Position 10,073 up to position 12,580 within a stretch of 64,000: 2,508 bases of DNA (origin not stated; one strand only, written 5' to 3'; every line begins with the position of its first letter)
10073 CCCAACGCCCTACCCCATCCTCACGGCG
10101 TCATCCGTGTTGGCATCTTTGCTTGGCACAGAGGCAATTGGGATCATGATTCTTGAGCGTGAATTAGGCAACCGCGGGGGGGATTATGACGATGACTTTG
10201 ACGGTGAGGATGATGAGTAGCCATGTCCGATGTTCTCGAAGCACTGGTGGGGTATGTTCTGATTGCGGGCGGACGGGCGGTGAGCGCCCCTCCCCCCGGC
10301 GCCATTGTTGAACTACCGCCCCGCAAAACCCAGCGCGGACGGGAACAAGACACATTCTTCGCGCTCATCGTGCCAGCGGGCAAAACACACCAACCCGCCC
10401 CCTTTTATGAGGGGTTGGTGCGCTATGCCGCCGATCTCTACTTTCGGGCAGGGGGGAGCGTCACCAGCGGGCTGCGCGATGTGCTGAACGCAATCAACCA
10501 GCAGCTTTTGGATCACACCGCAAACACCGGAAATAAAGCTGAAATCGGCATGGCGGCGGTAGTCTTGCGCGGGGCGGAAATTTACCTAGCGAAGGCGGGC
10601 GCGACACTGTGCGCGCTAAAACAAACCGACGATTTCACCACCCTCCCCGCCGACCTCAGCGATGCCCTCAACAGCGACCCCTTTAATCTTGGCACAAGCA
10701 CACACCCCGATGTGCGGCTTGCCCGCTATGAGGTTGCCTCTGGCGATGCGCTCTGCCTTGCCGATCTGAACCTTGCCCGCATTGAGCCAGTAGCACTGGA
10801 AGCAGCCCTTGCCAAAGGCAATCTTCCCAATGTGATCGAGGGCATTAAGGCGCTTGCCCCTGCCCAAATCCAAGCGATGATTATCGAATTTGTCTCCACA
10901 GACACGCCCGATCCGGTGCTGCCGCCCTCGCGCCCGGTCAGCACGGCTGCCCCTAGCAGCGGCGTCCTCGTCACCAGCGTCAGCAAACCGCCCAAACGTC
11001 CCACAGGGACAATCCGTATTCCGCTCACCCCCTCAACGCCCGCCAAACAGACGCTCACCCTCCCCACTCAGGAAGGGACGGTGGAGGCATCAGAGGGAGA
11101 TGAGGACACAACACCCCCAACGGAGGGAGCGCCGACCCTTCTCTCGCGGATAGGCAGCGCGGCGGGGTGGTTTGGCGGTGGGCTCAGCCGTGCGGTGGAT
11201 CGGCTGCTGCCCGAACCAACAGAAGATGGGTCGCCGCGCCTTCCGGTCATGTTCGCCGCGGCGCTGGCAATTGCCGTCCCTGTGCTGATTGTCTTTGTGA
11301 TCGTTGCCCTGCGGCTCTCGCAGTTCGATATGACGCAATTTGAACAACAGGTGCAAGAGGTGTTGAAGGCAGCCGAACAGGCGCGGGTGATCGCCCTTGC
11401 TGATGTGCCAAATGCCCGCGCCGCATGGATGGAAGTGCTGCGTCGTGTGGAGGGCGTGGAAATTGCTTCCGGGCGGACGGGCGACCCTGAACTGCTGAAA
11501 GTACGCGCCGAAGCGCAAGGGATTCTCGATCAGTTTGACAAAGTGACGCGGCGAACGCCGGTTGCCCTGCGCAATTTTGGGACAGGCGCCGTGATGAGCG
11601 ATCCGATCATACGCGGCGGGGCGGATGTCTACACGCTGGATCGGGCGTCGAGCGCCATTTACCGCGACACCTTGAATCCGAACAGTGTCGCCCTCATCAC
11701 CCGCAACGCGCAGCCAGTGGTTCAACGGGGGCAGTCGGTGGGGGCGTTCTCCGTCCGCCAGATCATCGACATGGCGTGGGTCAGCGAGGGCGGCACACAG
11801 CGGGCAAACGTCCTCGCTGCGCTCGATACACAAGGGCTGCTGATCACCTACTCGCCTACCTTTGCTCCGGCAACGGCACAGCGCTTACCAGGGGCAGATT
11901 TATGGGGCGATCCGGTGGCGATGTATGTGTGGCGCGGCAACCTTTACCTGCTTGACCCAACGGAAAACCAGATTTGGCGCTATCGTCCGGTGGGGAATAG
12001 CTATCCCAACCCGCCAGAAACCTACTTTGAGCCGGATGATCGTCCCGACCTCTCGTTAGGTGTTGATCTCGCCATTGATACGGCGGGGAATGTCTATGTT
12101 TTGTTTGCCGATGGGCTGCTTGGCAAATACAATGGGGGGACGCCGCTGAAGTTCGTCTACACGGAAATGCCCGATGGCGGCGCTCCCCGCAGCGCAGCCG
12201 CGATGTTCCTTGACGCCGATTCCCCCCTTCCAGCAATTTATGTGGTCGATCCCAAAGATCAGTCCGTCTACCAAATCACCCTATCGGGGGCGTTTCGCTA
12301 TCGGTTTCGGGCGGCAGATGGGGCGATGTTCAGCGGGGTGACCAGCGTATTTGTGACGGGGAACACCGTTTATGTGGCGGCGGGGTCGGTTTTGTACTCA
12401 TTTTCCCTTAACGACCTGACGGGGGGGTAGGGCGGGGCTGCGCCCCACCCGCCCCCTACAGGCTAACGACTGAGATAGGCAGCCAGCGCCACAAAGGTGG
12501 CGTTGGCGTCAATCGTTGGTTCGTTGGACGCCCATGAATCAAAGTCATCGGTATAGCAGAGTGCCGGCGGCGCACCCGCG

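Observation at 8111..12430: Tightly coupled trio downstream of the RM gene: DnaB C-terminal-domain-only ATPase, DegV, PP2C-like/beta-propeller membrane protein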

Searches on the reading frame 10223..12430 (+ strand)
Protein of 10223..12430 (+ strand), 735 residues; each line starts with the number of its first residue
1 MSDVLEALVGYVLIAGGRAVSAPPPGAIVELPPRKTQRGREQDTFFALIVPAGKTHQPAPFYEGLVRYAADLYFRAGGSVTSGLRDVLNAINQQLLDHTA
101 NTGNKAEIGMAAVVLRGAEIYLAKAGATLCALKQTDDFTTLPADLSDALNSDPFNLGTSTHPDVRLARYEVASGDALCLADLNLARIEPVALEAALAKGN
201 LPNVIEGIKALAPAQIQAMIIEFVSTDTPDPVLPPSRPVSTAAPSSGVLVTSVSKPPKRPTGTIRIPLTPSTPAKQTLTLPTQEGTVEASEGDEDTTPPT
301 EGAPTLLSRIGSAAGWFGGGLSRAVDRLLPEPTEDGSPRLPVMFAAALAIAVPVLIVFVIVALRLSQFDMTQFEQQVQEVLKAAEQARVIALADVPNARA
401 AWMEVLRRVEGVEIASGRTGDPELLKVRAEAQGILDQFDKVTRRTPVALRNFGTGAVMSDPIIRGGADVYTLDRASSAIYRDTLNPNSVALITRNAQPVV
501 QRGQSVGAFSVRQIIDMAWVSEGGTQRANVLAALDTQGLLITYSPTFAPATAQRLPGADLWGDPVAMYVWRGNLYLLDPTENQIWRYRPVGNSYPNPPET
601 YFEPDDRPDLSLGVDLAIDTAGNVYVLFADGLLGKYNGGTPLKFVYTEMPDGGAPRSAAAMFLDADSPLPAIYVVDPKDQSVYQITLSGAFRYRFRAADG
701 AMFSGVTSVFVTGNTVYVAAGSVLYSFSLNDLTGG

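Call 7: search_protein_families(library=pfam, proteins=[window:10223-12430:+], max_evalue=0.01)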
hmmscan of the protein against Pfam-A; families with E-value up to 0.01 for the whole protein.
window:10223-12430:+ (735 aa): 0 families

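Call 8: search_protein_families(library=ncbifam, proteins=[window:10223-12430:+], max_evalue=0.01)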
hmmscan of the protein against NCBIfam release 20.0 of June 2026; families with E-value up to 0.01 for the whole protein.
window:10223-12430:+ (735 aa): 0 families

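Call 9: search_protein_families(library=padloc, proteins=[window:10223-12430:+], max_evalue=0.01)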
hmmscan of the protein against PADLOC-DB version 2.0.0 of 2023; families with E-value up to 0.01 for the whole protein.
window:10223-12430:+ (735 aa): 0 families

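Call 20: find_homologous_proteins(query=window:10223-12427:+)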
Query window:10223-12427:+ (735 aa): 66 proteins with E <= 0.001 among 8000 candidates.
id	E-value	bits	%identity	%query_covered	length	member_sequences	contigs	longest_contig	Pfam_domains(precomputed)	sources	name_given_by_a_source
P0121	0.0e+0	1623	100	100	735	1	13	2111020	-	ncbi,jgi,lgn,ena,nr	ncbi:MAG TPA: hypothetical protein PLD47_02270 [Aggregatilineales bacterium]|nr:hypothetical protein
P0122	0.0e+0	1015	63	100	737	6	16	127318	PF07228.18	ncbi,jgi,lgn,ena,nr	ncbi:MAG: SpoIIE family protein phosphatase [Anaerolineae bacterium]|nr:SpoIIE family protein phosph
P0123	1.6e-252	858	55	100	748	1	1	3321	-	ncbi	-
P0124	1.4e-249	848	53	100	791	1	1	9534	-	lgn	-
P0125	9.8e-248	842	55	100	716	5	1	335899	-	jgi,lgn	jgi:hypothetical protein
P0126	3.9e-245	834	54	99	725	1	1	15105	-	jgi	jgi:hypothetical protein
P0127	8.2e-243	826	54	100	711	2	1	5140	-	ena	-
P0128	3.0e-241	821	54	100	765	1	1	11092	-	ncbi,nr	ncbi:MAG: hypothetical protein IT323_20955 [Anaerolineae bacterium]|nr:hypothetical protein [Anaerol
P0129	3.2e-240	817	54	99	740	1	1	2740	-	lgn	-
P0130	3.9e-240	817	54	100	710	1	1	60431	-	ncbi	ncbi:MAG: hypothetical protein SNJ58_05940 [Aggregatilineales bacterium]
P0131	4.5e-240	817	54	100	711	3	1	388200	-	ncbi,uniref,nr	ncbi:MAG: hypothetical protein CUN51_01485 [Candidatus Thermofonsia Clade 1 bacterium]|uniref:PPM-ty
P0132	1.7e-237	808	53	100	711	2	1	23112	-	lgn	-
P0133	2.6e-237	808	53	100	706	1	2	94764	-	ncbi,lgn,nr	ncbi:MAG: hypothetical protein RML95_05365 [Anaerolineae bacterium]|nr:hypothetical protein [Anaerol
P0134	2.9e-237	808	54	100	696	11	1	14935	-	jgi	jgi:hypothetical protein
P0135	1.8e-236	805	64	57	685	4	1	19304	-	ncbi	-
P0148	6.0e-222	757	49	100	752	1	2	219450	-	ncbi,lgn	-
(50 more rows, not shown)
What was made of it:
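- Closest known: PstP/Stp1/PppA-type bacterial PP2C. Different: The family is restricted to about 66 sequences from Aggregatilineales and Thermofonsia (call 20).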

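Call 21: find_encoding_contigs(protein=P0122, flank=8000, max_places=2)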
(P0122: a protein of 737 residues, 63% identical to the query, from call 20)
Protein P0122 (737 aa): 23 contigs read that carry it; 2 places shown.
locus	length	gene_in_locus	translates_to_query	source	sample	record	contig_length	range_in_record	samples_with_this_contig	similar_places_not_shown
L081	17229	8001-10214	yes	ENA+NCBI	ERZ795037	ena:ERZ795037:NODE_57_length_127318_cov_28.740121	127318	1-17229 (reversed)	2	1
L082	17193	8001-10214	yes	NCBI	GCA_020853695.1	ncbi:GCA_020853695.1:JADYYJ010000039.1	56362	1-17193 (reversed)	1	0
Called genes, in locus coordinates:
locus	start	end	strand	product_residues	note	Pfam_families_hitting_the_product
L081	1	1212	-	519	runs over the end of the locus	PF00329:Complex1_30kDa, PF00374:NiFeSe_Hases, PF00346:Complex1_49kDa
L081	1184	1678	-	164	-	PF01058:Oxidored_q6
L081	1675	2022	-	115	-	-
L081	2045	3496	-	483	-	PF00361:Proton_antipo_M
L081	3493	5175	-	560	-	PF00662:Proton_antipo_N, PF00361:Proton_antipo_M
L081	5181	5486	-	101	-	PF00420:Oxidored_q2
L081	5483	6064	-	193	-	PF13244:MbhD (weak), PF00499:Oxidored_q3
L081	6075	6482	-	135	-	PF00072:Response_reg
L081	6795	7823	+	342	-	PF02912:Phe_tRNA-synt_N, PF01409:tRNA-synt_2d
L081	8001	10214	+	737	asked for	PF07228:SpoIIE (faint)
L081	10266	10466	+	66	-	-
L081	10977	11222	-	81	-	-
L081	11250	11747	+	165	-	PF03477:ATP-cone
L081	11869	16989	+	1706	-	PF00317:Ribonuc_red_lgN, PF14623:Vint (weak), PF14890:Intein_splicing, PF02867:Ribonuc_red_lgC, PF14890:Intein_splicing, PF14528:LAGLIDADG_3, PF02867:Ribonuc_red_lgC, PF12637:TSCPD, +3 more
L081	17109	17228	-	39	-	?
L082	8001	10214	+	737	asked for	PF07228:SpoIIE (faint)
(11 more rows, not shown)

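Call 22: find_encoding_contigs(protein=P0131, flank=8000, max_places=2)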
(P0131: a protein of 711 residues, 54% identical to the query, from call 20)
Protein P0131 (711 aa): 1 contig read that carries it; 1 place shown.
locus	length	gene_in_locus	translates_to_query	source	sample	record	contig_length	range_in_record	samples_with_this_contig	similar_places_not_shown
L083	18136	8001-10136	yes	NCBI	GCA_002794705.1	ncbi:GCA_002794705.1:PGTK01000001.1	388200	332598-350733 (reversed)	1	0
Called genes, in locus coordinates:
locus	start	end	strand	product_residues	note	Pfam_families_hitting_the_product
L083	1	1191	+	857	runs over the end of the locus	PF11897:DUF3417, PF00343:Phosphorylase, PF28476:GlgP_C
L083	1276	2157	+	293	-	PF00149:Metallophos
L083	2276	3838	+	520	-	PF05496:RuvB_N (faint), PF13177:DNA_pol3_delta2, PF00004:AAA, PF07728:AAA_5 (faint), PF22608:DNAX_ATPase_lid, PF12169:DNA_pol3_gamma3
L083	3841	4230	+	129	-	PF02575:YbaB_DNA_bd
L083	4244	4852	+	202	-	PF21176:RecR_HhH, PF02132:RecR_ZnF, PF01751:Toprim, PF13662:Toprim_4, PF21175:RecR_C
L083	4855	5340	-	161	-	-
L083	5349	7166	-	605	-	PF00133:tRNA-synt_1, PF01406:tRNA-synt_1e (faint), PF09334:tRNA-synt_1g, PF08264:Anticodon_1, PF19303:Anticodon_3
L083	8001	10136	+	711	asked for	-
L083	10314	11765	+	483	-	PF00180:Iso_dh, PF18324:Isocitrate_DH_C_bact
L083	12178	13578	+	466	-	PF02784:Orn_Arg_deC_N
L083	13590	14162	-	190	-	-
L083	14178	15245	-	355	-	PF01008:IF-2B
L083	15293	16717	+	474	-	PF13371:TPR_9 (faint), PF13432:TPR_16 (faint), PF00515:TPR_1 (faint), PF07719:TPR_2 (faint), PF13414:TPR_11 (faint), PF13428:TPR_14 (faint), PF14559:TPR_19 (faint), PF23914:TPR_CcmH_CycH (faint), +2 more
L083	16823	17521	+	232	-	-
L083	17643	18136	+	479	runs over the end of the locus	PF00941:FAD_binding_5, PF03450:CO_deh_flav_C, PF00111:Fer2, PF01799:Fer2_2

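Call 44: search_protein_families(library=pfam, alignment_id=A3, max_evalue=1)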
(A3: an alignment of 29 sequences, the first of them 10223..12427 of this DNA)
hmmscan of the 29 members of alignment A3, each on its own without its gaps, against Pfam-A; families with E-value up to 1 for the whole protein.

A. member 1, window:10223-12427:+ (735 aa): 0 families

B. families by the number of members that match (of 29 scanned): 23 families
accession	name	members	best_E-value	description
PF07228.17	SpoIIE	11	1.7e-05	Stage II sporulation protein E (SpoIIE)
PF01436.27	NHL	6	0.0013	NHL repeat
PF09382.16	RQC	4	0.043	RQC domain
PF11303.13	DUF3105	1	0.003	Protein of unknown function (DUF3105)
PF15131.11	DUF4567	1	0.0061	Domain of unknown function (DUF4567)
PF13858.11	DUF4199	1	0.011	Protein of unknown function (DUF4199)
PF23920.1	DUF7259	1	0.023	Domain of unknown function (DUF7259)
PF04809.18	HupH_C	1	0.03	HupH hydrogenase expression protein, C-terminal conserved region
PF07332.16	Phage_holin_3_6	1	0.038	Putative Actinobacterial Holin-X, holin superfamily III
PF17254.7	DUF5321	1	0.045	Family of unknown function (DUF5321)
PF06739.17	SBBP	1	0.069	Beta-propeller repeat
PF13672.11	PP2C_2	1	0.075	Protein phosphatase 2C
PF17853.6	GGDEF_2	1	0.094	GGDEF-like domain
PF10734.14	DUF2523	1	0.12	Protein of unknown function (DUF2523)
PF18920.5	DUF5671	1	0.12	Domain of unknown function (DUF5671)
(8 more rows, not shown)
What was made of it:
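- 11336..12430 (+): Extracytoplasmic helical domain (residues 372-439) and NHL-type beta-propeller (residues 441-735), plus the stop codon. NHL Pfam hits in 6 of 29 relatives (call 44).
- On PP2C/PPM phosphatases: SpoIIE Pfam hits in 11 of 29 relatives (call 44).
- Checked: 11 of 29 family members weakly hit SpoIIE and 6 of 29 hit NHL (call 44).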

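Call 51: predict_structure(alignment_id=A3)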
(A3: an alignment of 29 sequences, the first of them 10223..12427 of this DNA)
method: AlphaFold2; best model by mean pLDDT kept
length: 735 residues; sequences in the alignment: 29
mean_pLDDT: 82.8   pTM: 0.54
mean pLDDT of the five models: 82.8, 81.5, 80.5, 80.1, 79.1
residues with pLDDT >= 90: 431; 70-90: 157; 50-70: 43; < 50: 104
segments of 3 or more residues with pLDDT < 50: 228-258, 260-319, 332-334, 336-340
pLDDT, mean of each block of 10 residues (from residue 1): 71 68 82 81 93 88 94 91 95 95 91 94 94 92 81 83 93 93 90 90 88 81 72 41 34 39 43 41 35 35 39 46 53 47 66 81 63 91 97 95 96 90 94 95 96 94 91 97 88 91 95 96 82 97 90 96 97 96 96 94 92 97 97 95 94 93 91 97 96 95 95 95 95 72
secondary structure, 60 per line:
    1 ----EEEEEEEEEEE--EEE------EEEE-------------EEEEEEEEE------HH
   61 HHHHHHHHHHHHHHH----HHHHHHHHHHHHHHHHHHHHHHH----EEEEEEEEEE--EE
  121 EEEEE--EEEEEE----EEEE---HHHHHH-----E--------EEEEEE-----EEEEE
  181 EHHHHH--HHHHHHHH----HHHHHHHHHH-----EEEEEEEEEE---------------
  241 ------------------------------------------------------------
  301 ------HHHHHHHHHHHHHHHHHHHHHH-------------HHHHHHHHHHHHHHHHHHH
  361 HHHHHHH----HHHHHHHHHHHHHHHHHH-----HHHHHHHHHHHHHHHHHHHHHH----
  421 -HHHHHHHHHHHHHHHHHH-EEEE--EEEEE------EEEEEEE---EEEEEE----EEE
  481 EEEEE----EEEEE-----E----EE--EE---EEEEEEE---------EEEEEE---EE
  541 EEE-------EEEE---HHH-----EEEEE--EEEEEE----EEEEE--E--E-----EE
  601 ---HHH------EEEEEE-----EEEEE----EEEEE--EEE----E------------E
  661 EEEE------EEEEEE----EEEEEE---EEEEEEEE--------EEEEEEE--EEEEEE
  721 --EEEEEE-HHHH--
elements in order (helices of 4 or more, strands of 3 or more residues): E5-15 E18-20 E27-30 E44-52 H59-75 H80-102 E107-116 E119-125 E128-133 E138-141 H145-150 E165-170 E176-181 H182-186 H189-196 H201-210 E216-225 H307-328 H342-367 H372-389 H395-416 H422-439 E441-444 E447-451 E458-464 E468-473 E478-485 E490-494 E514-520 E530-535 E539-543 E551-554 E566-570 E573-578 E583-587 E613-618 E624-628 E633-637 E640-642 E660-664 E671-676 E681-686 E690-697 E706-712 E715-720 E723-728 H730-733
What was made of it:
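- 10904..11242 (+): Disordered Pro/Ser/Thr-rich linker (residues 228-340). pLDDT below 50 across 228-340 (call 51).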

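Call 53: fold_search(model_id=the predicted structure, library=pdb)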
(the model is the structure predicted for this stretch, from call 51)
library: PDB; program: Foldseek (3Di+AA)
matches with E <= 10: 1015; with E <= 0.001: 600
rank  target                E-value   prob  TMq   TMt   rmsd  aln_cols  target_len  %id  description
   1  6jkv_A                2.4e-10  1.00  0.24  0.68   4.9       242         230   14  PppA, a key regulatory component of T6SS in Pseudomonas aeruginosa (released 2019-06-26)
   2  2j86_A                6.8e-10  1.00  0.22  0.58   5.5       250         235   14  Structural analysis of the PP2C Family Phosphatase tPphA of Thermosynechococcus elongatus (released 2007-11-06)
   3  2y09                  7.5e-10  1.00  0.22  0.59   5.4       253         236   15  The cyanobacterial PP2C-like phosphatase tPphA requires three metals in the catalytic center for efficient catalysis (released 2011-02-09)
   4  2xzv                  7.5e-10  1.00  0.22  0.58   5.1       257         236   13  The cyanobacterial PP2C-like phosphatase tPphA requires three metals in the catalytic center for efficient catalysis (released 2011-02-09)
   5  6jkv_B                7.9e-10  1.00  0.24  0.69   5.0       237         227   14  PppA, a key regulatory component of T6SS in Pseudomonas aeruginosa (released 2019-06-26)
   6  5d2u                  1.1e-09  1.00  0.22  0.58   5.3       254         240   13  Crystal structure of tPphA Variant - H39A (released 2016-05-04)
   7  1txo_A                1.3e-09  1.00  0.23  0.64   5.1       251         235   17  Crystal structure of the Mycobacterium tuberculosis serine/threonine phosphatase PstP/Ppp at 1.95 A. (released 2004-11-23)
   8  2cm1                  1.3e-09  1.00  0.23  0.65   5.1       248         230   14  Crystal structure of the catalytic domain of serine threonine protein phosphatase PstP in complex with 2 Manganese ions. (released 2007-06-12)
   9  2j86_B                2.1e-09  1.00  0.22  0.58   5.3       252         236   13  Structural analysis of the PP2C Family Phosphatase tPphA of Thermosynechococcus elongatus (released 2007-11-06)
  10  1txo_B                2.3e-09  1.00  0.23  0.64   5.2       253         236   16  Crystal structure of the Mycobacterium tuberculosis serine/threonine phosphatase PstP/Ppp at 1.95 A. (released 2004-11-23)
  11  5iti                  2.4e-09  1.00  0.22  0.58   5.1       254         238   14  A cynobacterial PP2C (tPphA) structure (released 2016-05-04)
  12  6d69                  2.6e-09  1.00  0.30  0.68   5.5       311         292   14  Crystal Structure of the NHL Repeat Region of D. melanogaster Thin (released 2019-04-24)
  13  2pk0_A                3.5e-09  1.00  0.24  0.63   4.9       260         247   12  Structure of the S. agalactiae serine/threonine phosphatase at 2.65 resolution (released 2007-06-12)
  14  2j82                  3.7e-09  1.00  0.22  0.63   5.0       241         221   14  Structural analysis of the PP2C Family Phosphatase tPphA from Thermosynechococcus elongatus (released 2007-11-06)
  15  6ihs                  3.8e-09  1.00  0.23  0.59   5.3       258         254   13  Crystal structure of bacterial serine phosphatase with His-tag mutation (released 2019-08-07)
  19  5f1m                  5.8e-09  1.00  0.24  0.61   4.7       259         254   15  Crystal structure of Serine/threonine phosphatase Stp1 from Staphylococcus aureus (released 2016-08-24)
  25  7qrv_D                2.0e-08  1.00  0.30  0.71   4.4       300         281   14  Crystal structure of NHL domain of TRIM2 (full C-terminal) (released 2022-05-04)
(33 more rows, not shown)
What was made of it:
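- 10223..10903 (+): Cytoplasmic PP2C-fold domain of the 735-aa membrane protein (residues 1-227), with a degenerate active site. AF2 model and Foldseek hits to PppA, tPphA, PstP and Stp1 (probability 1.0, TM-score on the target 0.58-0.73) (calls 51, 53).
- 11336..12430 (+): Foldseek hits to the NHL domains of Thin (6d69) and TRIM2 (7qrv) and to DFPase (calls 51, 53).
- On PP2C/PPM phosphatases: Foldseek PDB hits to 6jkv, 2j86, 1txo and 5f1m at probability 1.0, with TM-score on the target 0.58-0.73 (call 53).
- On NHL-repeat beta-propellers: Hits to 6d69, 7qrv and DFPase (calls 51, 53).
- Closest known: PstP/Stp1/PppA-type bacterial PP2C. Same: Like M. tuberculosis PstP (architecture from general knowledge), it has a cytoplasmic PP2C domain, one TM helix and an extracytoplasmic domain (calls 51, 53).
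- Checked: Foldseek top PDB hits are PppA, tPphA, PstP and Stp1 for the N-terminal domain, and Thin/TRIM2 NHL domains for the propeller (calls 51, 53).
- Folds of gene 3: calls 51 and 53.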

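Call 66: find_encoding_contigs(protein=P0125, flank=6000, max_places=1)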
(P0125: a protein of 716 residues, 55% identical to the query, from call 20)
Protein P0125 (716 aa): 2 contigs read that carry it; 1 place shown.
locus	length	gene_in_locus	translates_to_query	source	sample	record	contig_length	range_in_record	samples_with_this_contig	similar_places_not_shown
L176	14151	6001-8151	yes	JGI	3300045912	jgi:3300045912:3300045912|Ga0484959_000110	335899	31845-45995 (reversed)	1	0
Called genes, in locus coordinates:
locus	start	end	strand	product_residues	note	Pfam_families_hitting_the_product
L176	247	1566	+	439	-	PF00575:S1 (weak), PF23459:S1_RRP5 (faint), PF00575:S1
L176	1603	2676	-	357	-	PF01180:DHO_dh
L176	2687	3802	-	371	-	PF00528:BPD_transp_1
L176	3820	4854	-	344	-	PF00528:BPD_transp_1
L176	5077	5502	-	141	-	-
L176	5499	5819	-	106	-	-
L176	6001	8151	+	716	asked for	-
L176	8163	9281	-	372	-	PF11376:DUF3179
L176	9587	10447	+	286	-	PF01370:Epimerase, PF04321:RmlD_sub_bind, PF01073:3Beta_HSD (weak), PF02719:Polysacc_synt_2, PF16363:GDP_Man_Dehyd, PF07993:NAD_binding_4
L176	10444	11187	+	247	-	PF13669:Glyoxalase_4 (faint), PF00903:Glyoxalase (weak)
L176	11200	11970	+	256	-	PF13191:AAA_16 (faint), PF00005:ABC_tran, PF13304:AAA_21 (faint)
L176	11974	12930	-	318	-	-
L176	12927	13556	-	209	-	PF13905:Thioredoxin_8 (faint), PF00085:Thioredoxin, PF13098:Thioredoxin_2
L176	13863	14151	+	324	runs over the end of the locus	PF04468:PSP1, PF28472:PSP1_3rd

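Call 67: find_encoding_contigs(protein=P0148, flank=6000, max_places=1)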
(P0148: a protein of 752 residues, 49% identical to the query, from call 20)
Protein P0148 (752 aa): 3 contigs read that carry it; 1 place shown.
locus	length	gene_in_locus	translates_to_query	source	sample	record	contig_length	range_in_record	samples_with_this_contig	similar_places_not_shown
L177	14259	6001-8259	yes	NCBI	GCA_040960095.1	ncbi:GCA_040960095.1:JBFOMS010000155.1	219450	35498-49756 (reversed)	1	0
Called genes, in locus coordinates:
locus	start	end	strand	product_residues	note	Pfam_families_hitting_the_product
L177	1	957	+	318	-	PF01040:UbiA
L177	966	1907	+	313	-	PF00288:GHMP_kinases_N, PF08544:GHMP_kinases_C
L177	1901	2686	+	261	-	PF00696:AA_kinase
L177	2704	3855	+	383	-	PF00108:Thiolase_N, PF00109:ketoacyl-synt (weak), PF02803:Thiolase_C, PF22691:Thiolase_C_1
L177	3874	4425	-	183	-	-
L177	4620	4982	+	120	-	PF14242:DUF4342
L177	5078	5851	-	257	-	PF04402:SIMPL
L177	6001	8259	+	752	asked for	-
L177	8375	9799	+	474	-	PF03816:LytR_cpsA_psr, PF13399:LytR_C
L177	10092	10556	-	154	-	PF01475:FUR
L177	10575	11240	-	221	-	PF01325:Fe_dep_repress, PF12802:MarR_2 (weak), PF13412:HTH_24 (weak), PF02742:Fe_dep_repr_C, PF04023:FeoA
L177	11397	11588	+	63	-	-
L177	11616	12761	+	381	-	PF02595:Gly_kinase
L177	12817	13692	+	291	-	PF00296:Bac_luciferase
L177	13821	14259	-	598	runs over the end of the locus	PF00496:SBP_bac_5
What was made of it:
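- Homologues of the membrane protein at 49-63% identity stand alone: pheS/nrdR, metG/icd and two other contexts (calls 21, 22, 66, 67). Homologues of the membrane protein are solitary in 4 of 4 contexts (calls 21, 22, 66, 67).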
